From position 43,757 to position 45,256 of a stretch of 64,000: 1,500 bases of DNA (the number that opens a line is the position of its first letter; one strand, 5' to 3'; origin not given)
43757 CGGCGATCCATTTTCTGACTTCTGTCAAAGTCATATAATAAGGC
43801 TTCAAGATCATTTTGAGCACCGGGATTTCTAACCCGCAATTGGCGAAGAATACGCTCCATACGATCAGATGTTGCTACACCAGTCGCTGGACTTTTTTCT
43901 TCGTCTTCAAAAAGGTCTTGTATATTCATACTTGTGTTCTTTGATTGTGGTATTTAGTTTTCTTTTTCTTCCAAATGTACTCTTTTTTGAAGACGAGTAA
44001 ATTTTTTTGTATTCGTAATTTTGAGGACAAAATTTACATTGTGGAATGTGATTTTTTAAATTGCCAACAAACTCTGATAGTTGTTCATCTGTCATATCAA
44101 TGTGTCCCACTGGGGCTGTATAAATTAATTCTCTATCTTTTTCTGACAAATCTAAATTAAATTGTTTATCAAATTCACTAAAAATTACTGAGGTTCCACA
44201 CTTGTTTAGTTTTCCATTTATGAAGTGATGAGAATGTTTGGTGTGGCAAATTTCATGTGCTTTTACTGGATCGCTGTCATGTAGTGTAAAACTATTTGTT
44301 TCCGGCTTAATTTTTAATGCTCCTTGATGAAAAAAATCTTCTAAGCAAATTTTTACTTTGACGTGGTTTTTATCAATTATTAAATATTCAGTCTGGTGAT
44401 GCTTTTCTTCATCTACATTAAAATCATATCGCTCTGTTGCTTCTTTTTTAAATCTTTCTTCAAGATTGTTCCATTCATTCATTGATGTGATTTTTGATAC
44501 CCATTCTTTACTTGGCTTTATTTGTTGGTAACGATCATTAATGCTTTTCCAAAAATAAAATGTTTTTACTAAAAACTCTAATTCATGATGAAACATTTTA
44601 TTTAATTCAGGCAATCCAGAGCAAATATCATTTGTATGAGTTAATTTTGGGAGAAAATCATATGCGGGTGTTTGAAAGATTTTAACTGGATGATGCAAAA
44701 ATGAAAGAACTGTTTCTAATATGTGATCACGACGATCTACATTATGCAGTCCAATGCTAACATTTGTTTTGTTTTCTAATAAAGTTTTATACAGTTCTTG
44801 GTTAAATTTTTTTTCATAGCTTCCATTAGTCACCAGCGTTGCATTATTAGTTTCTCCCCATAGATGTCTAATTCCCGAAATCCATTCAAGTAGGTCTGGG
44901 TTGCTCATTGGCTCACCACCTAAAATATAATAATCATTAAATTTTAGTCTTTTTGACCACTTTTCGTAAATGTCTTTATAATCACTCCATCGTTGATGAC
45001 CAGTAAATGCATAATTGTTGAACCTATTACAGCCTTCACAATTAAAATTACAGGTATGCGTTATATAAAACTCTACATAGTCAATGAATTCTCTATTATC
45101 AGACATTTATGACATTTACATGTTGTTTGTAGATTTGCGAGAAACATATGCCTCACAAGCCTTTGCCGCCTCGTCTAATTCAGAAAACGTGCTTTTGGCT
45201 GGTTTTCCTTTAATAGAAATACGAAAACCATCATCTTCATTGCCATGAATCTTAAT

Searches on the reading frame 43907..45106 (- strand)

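Call 10: search_protein_families(library=phrogs, proteins=[window:43907-45106:-])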
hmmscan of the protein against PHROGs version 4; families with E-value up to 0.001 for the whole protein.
window:43907-45106:- (399 aa): 0 families

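Call 29: search_protein_families(library=pfam, proteins=[window:43907-45106:-])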
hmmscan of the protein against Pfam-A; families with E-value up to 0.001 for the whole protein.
window:43907-45106:- (399 aa): 2 families
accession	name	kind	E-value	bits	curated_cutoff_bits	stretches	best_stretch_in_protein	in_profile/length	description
PF04055.27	Radical_SAM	-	6.5e-08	33.4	29.5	1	14-129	2-116/166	Radical SAM superfamily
PF13353.11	Fer4_12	-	0.00014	22.6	22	1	16-110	12-106/137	4Fe-4S single cluster domain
